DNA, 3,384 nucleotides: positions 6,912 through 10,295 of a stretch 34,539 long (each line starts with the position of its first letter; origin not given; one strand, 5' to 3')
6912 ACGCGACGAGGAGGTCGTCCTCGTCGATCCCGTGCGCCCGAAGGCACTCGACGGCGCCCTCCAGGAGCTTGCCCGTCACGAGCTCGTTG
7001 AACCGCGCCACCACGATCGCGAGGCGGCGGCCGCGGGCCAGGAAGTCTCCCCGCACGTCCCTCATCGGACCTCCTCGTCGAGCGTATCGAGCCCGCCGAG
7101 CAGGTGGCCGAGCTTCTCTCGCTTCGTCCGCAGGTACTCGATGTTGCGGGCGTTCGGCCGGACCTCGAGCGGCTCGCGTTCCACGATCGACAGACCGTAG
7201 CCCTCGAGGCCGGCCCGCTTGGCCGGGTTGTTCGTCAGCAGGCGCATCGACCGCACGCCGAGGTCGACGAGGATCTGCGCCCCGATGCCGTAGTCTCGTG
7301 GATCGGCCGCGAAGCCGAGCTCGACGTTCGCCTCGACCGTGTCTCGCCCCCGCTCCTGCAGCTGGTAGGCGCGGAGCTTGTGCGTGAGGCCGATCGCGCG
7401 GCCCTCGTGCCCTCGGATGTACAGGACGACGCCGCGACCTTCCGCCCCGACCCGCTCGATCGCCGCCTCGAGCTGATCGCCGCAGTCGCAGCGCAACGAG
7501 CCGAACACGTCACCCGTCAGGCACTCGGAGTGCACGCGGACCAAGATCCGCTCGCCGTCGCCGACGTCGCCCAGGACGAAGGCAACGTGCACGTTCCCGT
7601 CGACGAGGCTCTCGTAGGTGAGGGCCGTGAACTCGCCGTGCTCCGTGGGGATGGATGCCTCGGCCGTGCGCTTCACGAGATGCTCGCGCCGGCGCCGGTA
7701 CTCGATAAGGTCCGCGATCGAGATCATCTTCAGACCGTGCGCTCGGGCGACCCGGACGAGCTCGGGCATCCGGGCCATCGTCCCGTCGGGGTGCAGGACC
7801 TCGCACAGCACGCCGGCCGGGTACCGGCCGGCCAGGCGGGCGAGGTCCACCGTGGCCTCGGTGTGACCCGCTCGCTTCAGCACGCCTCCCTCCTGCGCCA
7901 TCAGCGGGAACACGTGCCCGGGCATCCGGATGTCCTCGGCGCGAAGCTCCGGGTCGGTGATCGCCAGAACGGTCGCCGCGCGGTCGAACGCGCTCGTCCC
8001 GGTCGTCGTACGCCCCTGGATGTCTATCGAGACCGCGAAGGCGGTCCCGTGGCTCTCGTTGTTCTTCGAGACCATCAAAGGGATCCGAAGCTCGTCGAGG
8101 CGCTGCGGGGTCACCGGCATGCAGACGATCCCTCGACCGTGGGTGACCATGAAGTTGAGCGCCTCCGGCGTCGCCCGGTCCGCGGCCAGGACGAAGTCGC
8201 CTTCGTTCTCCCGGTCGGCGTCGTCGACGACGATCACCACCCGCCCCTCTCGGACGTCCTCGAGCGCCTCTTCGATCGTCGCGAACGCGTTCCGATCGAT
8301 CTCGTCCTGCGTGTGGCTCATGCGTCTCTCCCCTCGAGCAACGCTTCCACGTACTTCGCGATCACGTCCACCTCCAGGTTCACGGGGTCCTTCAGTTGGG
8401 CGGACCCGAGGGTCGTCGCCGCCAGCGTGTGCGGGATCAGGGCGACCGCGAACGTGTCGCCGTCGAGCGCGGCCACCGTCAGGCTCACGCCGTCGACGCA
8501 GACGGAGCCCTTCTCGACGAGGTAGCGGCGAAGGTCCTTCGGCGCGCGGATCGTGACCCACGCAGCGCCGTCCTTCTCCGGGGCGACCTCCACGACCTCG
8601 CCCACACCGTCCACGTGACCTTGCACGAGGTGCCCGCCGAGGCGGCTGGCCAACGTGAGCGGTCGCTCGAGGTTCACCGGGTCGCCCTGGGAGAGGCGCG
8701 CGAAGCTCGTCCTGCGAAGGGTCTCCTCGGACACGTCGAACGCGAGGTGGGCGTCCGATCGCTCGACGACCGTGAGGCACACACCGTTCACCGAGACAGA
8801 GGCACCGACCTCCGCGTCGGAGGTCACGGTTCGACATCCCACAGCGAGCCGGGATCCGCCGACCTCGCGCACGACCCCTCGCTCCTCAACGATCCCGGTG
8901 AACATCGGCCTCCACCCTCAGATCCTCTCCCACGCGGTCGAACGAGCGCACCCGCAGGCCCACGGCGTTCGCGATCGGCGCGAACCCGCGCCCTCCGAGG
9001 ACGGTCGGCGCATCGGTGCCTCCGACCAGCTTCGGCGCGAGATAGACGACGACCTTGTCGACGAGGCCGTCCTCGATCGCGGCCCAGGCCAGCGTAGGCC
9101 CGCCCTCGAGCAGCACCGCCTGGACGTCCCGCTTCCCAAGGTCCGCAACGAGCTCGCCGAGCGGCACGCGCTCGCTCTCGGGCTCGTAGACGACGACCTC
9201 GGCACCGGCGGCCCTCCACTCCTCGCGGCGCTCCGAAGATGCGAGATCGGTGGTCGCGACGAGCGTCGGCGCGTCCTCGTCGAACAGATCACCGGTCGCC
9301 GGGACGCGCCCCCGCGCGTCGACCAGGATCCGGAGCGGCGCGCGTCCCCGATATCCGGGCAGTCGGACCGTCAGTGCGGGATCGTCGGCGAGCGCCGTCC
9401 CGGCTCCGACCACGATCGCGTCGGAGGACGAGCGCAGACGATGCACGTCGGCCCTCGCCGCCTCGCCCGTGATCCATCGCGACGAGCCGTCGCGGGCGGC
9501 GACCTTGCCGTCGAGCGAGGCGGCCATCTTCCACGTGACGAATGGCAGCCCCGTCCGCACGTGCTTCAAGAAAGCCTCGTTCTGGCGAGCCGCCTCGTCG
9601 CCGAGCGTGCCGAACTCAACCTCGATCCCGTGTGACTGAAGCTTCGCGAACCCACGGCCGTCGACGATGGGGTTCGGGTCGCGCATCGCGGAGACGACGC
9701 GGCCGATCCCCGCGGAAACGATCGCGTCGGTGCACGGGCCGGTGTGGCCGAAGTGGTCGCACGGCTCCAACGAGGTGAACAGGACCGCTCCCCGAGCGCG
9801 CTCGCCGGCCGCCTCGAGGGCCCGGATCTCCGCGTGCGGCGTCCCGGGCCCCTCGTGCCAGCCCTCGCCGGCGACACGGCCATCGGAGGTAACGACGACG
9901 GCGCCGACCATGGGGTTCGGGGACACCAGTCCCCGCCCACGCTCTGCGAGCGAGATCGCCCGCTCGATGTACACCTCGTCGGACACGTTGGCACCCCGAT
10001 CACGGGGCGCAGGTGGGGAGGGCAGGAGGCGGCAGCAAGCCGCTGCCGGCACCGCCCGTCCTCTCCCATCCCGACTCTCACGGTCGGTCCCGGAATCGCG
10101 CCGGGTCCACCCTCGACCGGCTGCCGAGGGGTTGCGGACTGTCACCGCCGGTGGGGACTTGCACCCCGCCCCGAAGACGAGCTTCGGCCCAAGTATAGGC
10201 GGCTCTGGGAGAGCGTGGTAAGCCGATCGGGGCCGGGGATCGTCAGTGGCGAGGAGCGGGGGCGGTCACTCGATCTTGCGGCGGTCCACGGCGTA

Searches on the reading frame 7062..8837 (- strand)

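Call 80: search_protein_families(library=pfam, proteins=[window:7062-8837:-], max_evalue=0.00001)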
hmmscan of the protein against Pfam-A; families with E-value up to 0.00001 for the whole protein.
window:7062-8837:- (591 aa): 2 families
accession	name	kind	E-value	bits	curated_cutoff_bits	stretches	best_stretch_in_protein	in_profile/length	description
PF00926.24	DHBP_synthase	-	1.8e-82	276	26.4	1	189-380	1-191/191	3,4-dihydroxy-2-butanone 4-phosphate synthase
PF00925.25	GTP_cyclohydro2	-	1.7e-70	236.3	23.3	1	390-556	2-165/165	GTP cyclohydrolase II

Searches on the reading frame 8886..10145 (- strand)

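Call 80: search_protein_families(library=pfam, proteins=[window:8886-10145:-], max_evalue=0.00001)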
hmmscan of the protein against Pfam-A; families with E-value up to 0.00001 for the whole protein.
window:8886-10145:- (419 aa): 3 families
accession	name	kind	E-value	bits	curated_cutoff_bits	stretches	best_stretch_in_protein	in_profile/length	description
PF01872.23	RibD_C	-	2.4e-55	187.8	24.1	1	201-409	1-195/197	RibD C-terminal domain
PF00383.29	dCMP_cyt_deam_1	-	2.6e-16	59.8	25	1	55-153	3-101/102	Cytidine and deoxycytidylate deaminase zinc-binding region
PF14437.12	MafB19-deam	-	6.2e-07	29.8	27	1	79-170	24-117/142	MafB19-like deaminase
